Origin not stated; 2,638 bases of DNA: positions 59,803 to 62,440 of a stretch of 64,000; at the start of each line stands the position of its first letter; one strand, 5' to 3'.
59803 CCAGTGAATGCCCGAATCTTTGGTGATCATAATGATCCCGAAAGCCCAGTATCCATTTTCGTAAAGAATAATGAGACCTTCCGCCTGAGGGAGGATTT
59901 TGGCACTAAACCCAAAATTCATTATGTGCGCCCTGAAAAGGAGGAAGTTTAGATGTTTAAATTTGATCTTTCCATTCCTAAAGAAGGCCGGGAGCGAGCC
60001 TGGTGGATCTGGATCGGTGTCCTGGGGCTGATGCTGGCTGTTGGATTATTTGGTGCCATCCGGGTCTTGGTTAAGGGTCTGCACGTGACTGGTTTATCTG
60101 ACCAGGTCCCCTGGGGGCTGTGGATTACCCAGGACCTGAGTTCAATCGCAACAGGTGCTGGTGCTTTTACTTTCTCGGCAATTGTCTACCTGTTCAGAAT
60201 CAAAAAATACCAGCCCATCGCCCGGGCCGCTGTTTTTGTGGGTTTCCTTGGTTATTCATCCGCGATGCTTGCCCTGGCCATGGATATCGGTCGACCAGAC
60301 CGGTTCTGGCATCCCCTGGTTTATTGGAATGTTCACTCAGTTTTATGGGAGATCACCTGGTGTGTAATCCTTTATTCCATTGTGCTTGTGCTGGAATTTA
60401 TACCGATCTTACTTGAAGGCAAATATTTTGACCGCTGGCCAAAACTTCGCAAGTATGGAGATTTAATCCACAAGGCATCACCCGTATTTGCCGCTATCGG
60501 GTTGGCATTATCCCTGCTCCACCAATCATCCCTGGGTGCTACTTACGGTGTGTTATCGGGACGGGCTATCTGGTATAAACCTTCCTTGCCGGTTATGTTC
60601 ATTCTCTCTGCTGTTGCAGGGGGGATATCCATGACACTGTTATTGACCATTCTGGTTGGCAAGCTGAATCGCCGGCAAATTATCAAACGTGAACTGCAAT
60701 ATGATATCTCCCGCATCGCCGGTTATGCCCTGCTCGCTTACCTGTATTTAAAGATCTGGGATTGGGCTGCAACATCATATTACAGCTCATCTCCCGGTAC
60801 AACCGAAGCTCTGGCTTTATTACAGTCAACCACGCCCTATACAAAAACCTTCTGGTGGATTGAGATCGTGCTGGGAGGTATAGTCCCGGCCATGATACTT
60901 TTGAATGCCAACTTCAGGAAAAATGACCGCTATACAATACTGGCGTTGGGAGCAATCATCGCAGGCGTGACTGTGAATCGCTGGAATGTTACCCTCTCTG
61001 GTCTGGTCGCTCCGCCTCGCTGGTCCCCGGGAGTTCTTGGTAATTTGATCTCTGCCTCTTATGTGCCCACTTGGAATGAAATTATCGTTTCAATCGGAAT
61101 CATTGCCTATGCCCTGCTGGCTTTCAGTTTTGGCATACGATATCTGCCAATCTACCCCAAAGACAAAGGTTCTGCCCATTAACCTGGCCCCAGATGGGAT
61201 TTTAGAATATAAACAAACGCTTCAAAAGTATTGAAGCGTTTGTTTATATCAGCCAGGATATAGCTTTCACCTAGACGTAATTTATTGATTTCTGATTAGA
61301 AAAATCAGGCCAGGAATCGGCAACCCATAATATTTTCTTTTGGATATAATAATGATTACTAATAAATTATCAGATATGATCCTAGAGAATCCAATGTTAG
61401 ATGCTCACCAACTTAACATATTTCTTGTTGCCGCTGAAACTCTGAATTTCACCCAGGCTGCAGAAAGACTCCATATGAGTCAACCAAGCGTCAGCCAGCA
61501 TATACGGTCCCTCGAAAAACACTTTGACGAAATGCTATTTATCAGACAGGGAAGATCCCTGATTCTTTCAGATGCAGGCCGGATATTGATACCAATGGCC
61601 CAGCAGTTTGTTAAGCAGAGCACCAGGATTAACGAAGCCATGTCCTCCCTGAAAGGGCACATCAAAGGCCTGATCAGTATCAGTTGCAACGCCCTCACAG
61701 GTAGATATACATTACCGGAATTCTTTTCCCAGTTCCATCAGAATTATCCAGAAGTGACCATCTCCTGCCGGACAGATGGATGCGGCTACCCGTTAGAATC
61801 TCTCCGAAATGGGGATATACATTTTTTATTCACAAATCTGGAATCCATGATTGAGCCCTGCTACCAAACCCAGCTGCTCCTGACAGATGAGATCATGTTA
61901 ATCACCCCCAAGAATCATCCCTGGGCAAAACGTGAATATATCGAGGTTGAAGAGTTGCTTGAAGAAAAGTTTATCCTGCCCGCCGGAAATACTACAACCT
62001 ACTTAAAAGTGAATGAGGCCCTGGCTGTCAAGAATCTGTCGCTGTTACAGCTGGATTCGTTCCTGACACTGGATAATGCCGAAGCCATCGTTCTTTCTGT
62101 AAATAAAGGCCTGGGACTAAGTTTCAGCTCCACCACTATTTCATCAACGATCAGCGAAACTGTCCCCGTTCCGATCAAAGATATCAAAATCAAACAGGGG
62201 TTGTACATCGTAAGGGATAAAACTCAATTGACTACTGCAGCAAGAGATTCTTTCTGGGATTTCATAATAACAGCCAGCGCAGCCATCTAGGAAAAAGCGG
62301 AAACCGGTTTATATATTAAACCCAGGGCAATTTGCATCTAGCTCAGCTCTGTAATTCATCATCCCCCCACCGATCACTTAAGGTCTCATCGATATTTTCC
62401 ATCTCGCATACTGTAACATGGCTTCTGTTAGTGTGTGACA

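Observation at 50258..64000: Island-level observation: 14 kb with four regulators and three redox modules devoted to sulfur-type electron transfer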

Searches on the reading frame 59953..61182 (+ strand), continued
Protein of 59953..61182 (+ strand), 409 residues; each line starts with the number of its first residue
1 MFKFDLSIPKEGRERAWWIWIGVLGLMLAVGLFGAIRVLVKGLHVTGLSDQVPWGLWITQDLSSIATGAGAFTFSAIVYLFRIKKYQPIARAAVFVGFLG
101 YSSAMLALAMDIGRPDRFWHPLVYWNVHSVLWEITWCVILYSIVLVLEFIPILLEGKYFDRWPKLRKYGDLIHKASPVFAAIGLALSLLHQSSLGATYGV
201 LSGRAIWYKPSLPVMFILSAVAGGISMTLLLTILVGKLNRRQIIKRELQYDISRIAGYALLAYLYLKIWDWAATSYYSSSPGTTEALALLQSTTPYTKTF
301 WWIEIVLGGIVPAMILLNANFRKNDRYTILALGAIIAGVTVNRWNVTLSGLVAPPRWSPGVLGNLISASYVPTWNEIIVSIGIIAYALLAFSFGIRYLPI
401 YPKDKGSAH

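Call 60: find_encoding_contigs(protein=P0324, flank=10000, max_places=1)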
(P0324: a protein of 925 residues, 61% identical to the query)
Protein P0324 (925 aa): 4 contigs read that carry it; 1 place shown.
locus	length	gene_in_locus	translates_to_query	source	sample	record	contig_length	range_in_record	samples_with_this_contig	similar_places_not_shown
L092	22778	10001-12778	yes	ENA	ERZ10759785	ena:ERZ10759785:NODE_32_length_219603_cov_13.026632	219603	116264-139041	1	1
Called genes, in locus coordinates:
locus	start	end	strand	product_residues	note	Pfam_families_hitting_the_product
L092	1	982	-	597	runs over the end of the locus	PF00581:Rhodanese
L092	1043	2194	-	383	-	PF02085:Cytochrom_CIII (faint), PF14522:Cytochrome_C7 (faint), PF14537:Cytochrom_c3_2 (faint)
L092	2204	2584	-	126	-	-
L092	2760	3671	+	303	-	PF00126:HTH_1, PF12849:PBP_like_2 (faint), PF03466:LysR_substrate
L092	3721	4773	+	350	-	PF14537:Cytochrom_c3_2 (faint), PF13435:Cytochrome_C554, PF14522:Cytochrome_C7 (weak), PF09699:Paired_CXXCH_1 (weak)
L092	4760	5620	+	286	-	PF12797:Fer4_2 (weak), PF12838:Fer4_7 (weak), PF13187:Fer4_9 (weak), PF13247:Fer4_11, PF00037:Fer4 (weak), PF12797:Fer4_2 (weak), PF12837:Fer4_6 (weak), PF12838:Fer4_7 (weak), +6 more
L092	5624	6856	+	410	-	PF03916:NrfD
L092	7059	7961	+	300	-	PF00126:HTH_1, PF03466:LysR_substrate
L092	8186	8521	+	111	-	PF24033:DUF7342 (faint), PF25213:HVO_A0261_N (weak), PF12840:HTH_20 (weak), PF01022:HTH_5, PF12802:MarR_2, PF13412:HTH_24 (faint)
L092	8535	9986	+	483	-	PF09699:Paired_CXXCH_1 (faint), PF14522:Cytochrome_C7 (faint), PF14537:Cytochrom_c3_2 (faint), PF22113:Mtrc-MtrF_II-IV_dom (faint), PF11783:Cytochrome_cB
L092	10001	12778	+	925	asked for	PF14522:Cytochrome_C7 (faint), PF22113:Mtrc-MtrF_II-IV_dom (faint), PF01292:Ni_hydr_CYTB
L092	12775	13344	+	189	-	PF04143:Sulf_transp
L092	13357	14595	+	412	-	PF04143:Sulf_transp, PF00581:Rhodanese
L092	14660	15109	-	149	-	PF22811:Zn_ribbon_NrdR, PF03477:ATP-cone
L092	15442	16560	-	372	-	PF00091:Tubulin, PF12327:FtsZ_C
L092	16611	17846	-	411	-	PF14450:FtsA, PF02491:SHS2_FTSA, PF06277:EutA (weak), PF06723:MreB_Mbl, PF11104:PilM_2 (weak), PF14450:FtsA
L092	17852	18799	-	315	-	PF08478:POTRA_1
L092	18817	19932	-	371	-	PF01820:Dala_Dala_lig_N, PF02786:CPSase_L_D2, PF07478:Dala_Dala_lig_C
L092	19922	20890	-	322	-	PF01565:FAD_binding_4, PF02873:MurB_C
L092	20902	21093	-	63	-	-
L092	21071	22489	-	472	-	PF01225:Mur_ligase, PF08245:Mur_ligase_M, PF02875:Mur_ligase_C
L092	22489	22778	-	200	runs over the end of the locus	PF02674:Colicin_V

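Call 67: list_cluster_members(proteins=[P0121, window:59953-61182:+])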
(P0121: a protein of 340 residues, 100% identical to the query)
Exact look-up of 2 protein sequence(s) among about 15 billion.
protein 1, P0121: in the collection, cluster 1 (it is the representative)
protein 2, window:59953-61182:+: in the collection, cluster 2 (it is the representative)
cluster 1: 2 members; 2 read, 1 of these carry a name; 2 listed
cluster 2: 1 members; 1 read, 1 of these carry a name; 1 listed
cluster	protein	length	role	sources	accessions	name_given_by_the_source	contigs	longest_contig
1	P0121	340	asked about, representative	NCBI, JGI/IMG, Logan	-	predicted CXXCH cytochrome family protein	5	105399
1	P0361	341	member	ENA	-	-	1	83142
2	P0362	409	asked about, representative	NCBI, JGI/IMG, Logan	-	menaquinone reductase, integral membrane subunit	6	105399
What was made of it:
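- Tried and rejected: list_cluster_members gave no organism name (call 67).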

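Call 78: find_encoding_contigs(protein=P0289, flank=10000, max_places=1)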
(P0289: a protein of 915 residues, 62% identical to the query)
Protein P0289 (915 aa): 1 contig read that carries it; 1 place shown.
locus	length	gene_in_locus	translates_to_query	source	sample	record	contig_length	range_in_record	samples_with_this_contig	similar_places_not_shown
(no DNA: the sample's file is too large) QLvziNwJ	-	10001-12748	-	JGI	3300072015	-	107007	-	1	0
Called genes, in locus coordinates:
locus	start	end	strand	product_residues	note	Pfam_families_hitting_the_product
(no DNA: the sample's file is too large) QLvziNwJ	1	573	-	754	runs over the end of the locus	PF14522:Cytochrome_C7 (weak)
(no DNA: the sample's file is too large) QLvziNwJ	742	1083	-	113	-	-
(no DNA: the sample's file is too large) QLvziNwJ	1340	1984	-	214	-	PF00072:Response_reg, PF00196:GerE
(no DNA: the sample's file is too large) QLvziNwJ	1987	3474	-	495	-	PF00672:HAMP (faint), PF07730:HisKA_3, PF02518:HATPase_c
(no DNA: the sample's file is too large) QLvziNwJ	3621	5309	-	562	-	PF00581:Rhodanese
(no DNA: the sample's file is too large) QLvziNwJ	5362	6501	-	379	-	PF14522:Cytochrome_C7 (faint), PF22113:Mtrc-MtrF_II-IV_dom (faint)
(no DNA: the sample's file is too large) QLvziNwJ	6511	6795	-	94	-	-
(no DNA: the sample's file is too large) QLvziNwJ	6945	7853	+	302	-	PF00126:HTH_1, PF12849:PBP_like_2 (faint), PF03466:LysR_substrate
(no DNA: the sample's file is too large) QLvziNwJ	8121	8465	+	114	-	PF25213:HVO_A0261_N (weak), PF12840:HTH_20, PF01022:HTH_5, PF01047:MarR (weak), PF12802:MarR_2 (weak)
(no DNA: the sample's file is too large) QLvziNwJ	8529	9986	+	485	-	PF22113:Mtrc-MtrF_II-IV_dom (faint), PF14522:Cytochrome_C7 (faint), PF14537:Cytochrom_c3_2 (faint), PF11783:Cytochrome_cB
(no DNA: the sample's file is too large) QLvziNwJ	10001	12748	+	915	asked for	PF22113:Mtrc-MtrF_II-IV_dom (faint), PF01292:Ni_hydr_CYTB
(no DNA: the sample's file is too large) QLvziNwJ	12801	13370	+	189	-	PF04143:Sulf_transp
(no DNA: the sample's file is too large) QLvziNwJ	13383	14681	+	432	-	PF04143:Sulf_transp, PF00581:Rhodanese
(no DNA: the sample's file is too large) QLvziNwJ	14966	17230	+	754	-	PF02743:dCache_1, PF22673:MCP-like_PDC_1, PF17201:Cache_3-Cache_2, PF00672:HAMP, PF00989:PAS, PF08448:PAS_4, PF13426:PAS_9, PF08447:PAS_3 (weak), +1 more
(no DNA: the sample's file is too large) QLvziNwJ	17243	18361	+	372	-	PF13185:GAF_2, PF01590:GAF, PF13492:GAF_3, PF00990:GGDEF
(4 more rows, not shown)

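Call 79: find_encoding_contigs(protein=P0325, flank=10000, max_places=1)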
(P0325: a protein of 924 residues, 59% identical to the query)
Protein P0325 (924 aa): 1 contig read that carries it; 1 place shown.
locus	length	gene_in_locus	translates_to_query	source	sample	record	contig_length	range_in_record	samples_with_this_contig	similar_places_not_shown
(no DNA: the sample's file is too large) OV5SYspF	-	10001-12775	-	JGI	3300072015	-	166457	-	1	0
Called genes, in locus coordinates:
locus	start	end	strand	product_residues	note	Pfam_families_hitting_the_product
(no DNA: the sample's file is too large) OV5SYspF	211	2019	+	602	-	PF00664:ABC_membrane, PF00005:ABC_tran, PF02463:SMC_N (faint)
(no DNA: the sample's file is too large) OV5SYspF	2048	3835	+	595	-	PF00664:ABC_membrane, PF00005:ABC_tran, PF02463:SMC_N (faint)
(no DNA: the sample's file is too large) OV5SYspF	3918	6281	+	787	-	PF23414:Beta-prop_EML_2, PF24782:WD40_MABP1-WDR62_2nd, PF24807:WD40_CDC20-Fz, PF24814:WD40_Prp19, PF24817:WD40_WDHD1_1st, PF25173:Beta-prop_WDR3_1st, PF25174:Beta-prop_THOC3, PF25175:Beta-prop_WDR5, +60 more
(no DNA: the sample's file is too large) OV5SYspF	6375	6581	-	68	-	-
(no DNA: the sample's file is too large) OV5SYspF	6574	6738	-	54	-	-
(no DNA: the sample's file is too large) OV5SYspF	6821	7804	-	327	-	PF01758:SBF, PF13593:SBF_like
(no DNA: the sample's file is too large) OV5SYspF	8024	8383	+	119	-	PF12840:HTH_20 (weak), PF25213:HVO_A0261_N (weak), PF01022:HTH_5, PF12802:MarR_2 (weak)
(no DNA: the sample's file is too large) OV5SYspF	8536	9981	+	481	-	PF14537:Cytochrom_c3_2 (faint), PF22113:Mtrc-MtrF_II-IV_dom (faint), PF14522:Cytochrome_C7 (weak), PF11783:Cytochrome_cB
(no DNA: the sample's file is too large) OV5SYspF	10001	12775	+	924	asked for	PF22113:Mtrc-MtrF_II-IV_dom (faint), PF01292:Ni_hydr_CYTB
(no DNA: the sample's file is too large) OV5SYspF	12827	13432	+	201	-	PF04143:Sulf_transp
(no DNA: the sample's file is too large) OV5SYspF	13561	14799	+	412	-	PF04143:Sulf_transp, PF00581:Rhodanese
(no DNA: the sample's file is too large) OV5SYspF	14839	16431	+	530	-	-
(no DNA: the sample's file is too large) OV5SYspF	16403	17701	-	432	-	-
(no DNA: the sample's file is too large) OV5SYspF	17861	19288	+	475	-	-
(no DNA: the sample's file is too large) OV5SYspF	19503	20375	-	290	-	PF00248:Aldo_ket_red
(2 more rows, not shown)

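Call 80: find_encoding_contigs(protein=P0336, flank=10000, max_places=1)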
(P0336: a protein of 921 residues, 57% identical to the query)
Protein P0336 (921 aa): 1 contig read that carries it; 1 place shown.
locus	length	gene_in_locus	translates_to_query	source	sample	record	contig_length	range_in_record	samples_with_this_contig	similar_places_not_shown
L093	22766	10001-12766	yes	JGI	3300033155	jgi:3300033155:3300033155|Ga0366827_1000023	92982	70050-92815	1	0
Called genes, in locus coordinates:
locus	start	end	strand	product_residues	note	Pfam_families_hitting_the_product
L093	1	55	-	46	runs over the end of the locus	-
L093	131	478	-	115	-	-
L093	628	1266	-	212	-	PF00072:Response_reg, PF00196:GerE, PF08281:Sigma70_r4_2 (weak)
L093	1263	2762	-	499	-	PF00672:HAMP (weak), PF07730:HisKA_3, PF02518:HATPase_c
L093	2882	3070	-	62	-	PF03466:LysR_substrate (weak)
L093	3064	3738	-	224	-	PF00126:HTH_1, PF03466:LysR_substrate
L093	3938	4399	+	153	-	-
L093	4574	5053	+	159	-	PF11783:Cytochrome_cB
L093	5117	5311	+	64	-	PF11783:Cytochrome_cB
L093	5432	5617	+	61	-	-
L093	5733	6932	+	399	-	PF01411:tRNA-synt_2c, PF07973:tRNA_SAD, PF02272:DHHA1 (weak)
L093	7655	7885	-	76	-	-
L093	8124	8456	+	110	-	PF12840:HTH_20 (faint), PF25213:HVO_A0261_N (weak), PF01022:HTH_5, PF12802:MarR_2 (weak), PF00126:HTH_1 (faint)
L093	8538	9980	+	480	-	PF14537:Cytochrom_c3_2 (faint), PF22113:Mtrc-MtrF_II-IV_dom (faint), PF14522:Cytochrome_C7 (weak), PF11783:Cytochrome_cB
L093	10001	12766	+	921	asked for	PF14522:Cytochrome_C7 (faint), PF22113:Mtrc-MtrF_II-IV_dom (faint), PF01292:Ni_hydr_CYTB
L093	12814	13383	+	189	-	PF04143:Sulf_transp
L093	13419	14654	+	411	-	PF04143:Sulf_transp, PF00581:Rhodanese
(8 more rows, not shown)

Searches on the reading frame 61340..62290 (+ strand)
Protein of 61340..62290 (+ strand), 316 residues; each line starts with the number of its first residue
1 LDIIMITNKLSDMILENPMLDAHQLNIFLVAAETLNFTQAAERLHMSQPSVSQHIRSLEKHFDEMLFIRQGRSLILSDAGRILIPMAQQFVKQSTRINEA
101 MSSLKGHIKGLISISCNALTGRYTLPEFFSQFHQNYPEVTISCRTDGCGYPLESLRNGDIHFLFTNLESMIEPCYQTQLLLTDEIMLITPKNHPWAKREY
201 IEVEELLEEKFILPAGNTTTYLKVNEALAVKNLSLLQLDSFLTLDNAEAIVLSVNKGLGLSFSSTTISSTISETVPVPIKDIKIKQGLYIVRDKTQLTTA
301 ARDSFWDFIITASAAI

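Call 8: search_protein_families(library=pfam, proteins=[window:61340-62290:+], max_evalue=0.01)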
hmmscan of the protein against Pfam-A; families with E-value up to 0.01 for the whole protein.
window:61340-62290:+ (316 aa): 7 families
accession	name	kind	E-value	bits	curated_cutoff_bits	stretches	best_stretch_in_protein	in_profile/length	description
PF03466.25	LysR_substrate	-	1.7e-28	99.8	28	1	106-311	2-206/209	LysR substrate binding domain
PF00126.33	HTH_1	-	6.3e-21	74.5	26.6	1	23-81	2-60/60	Bacterial regulatory helix-turn-helix protein, lysR family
PF01022.26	HTH_5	-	0.00064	20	22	1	30-60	11-41/47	Bacterial regulatory protein, arsR family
PF12802.13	MarR_2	-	0.0023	18.5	27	1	28-60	13-46/61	MarR family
PF09339.16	HTH_IclR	-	0.004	17.3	22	1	26-61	10-45/52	IclR helix-turn-helix domain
PF13412.12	HTH_24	-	0.0041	17.1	21.9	1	34-60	17-43/48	Winged helix-turn-helix DNA-binding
PF12840.13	HTH_20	-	0.0043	17.4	27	1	31-61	15-45/51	Helix-turn-helix domain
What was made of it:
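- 61352..62290 (+): LysR-family regulator LysR2 at the junction of modules 2 and 3. PF03466 and PF00126 (call 8).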

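Call 31: search_protein_families(library=ncbifam, proteins=[window:61352-62290:+], max_evalue=0.001)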
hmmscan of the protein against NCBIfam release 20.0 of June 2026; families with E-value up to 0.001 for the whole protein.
window:61352-62290:+ (312 aa): 58 families (the best 25 are shown)
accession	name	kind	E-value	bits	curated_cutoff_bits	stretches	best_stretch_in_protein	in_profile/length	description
NF040786.1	LysR_Sec_metab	equivalog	2.1e-54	184.6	250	1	17-306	2-295/298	selenium metabolism-associated LysR family transcriptional regulator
NF047520.1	trans_act_CidR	equivalog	3.6e-40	138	415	1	17-305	2-288/292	cidABC operon transcriptional activator CidR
TIGR03339.1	phn_lysR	subfamily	5.3e-39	134.1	341.1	1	20-294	1-270/279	aminoethylphosphonate catabolism associated LysR family transcriptional regulator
NF053705.1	TransRegGltCGpos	equivalog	2.2e-32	112.5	350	1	18-307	3-291/300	glutamate biosynthesis transcriptional regulator GltC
NF058504.1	TransRegCcpCBac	equivalog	1.5e-28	100.1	400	1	19-185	4-168/287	transcriptional regulator CcpC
NF040889.1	trans_reg_YeiE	equivalog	7.5e-28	97.6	480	1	19-301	6-282/288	DNA-binding transcriptional regulator YeiE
NF007439.0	PRK09986.1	equivalog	3.8e-27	95.4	290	1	19-295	10-285/296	LysR family transcriptional regulator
NF045775.1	acetoin_reg_AlsR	exception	1.3e-26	93.8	430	1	19-221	4-207/290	acetoin biosynthesis transcriptional regulator AlsR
NF008416.0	PRK11242.1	equivalog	1.4e-26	93.5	277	1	20-307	5-289/300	transcriptional regulator CynR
NF007385.0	PRK09906.1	equivalog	1.5e-25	89.9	356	1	20-266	5-248/296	DNA-binding transcriptional regulator HcaR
NF008722.0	PRK11716.1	equivalog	1.6e-25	89.7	246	1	16-261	1-243/293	HTH-type transcriptional activator IlvY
NF008095.0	PRK10837.1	subfamily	1.8e-25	89.8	281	1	19-304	6-285/290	LysR family transcriptional regulator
NF009327.0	PRK12684.1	subfamily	2.3e-22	79.6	402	1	19-256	4-240/313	CysB family HTH-type transcriptional regulator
NF041036.1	decaheme_TF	subfamily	9e-22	77.9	210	1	18-265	3-249/301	multiheme cytochrome-associated LysR family transcriptional regulator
NF045990.1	TransRegCbbRRhodb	equivalog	1.5e-21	76.8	450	1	19-310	9-301/304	LysR family regulator CbbR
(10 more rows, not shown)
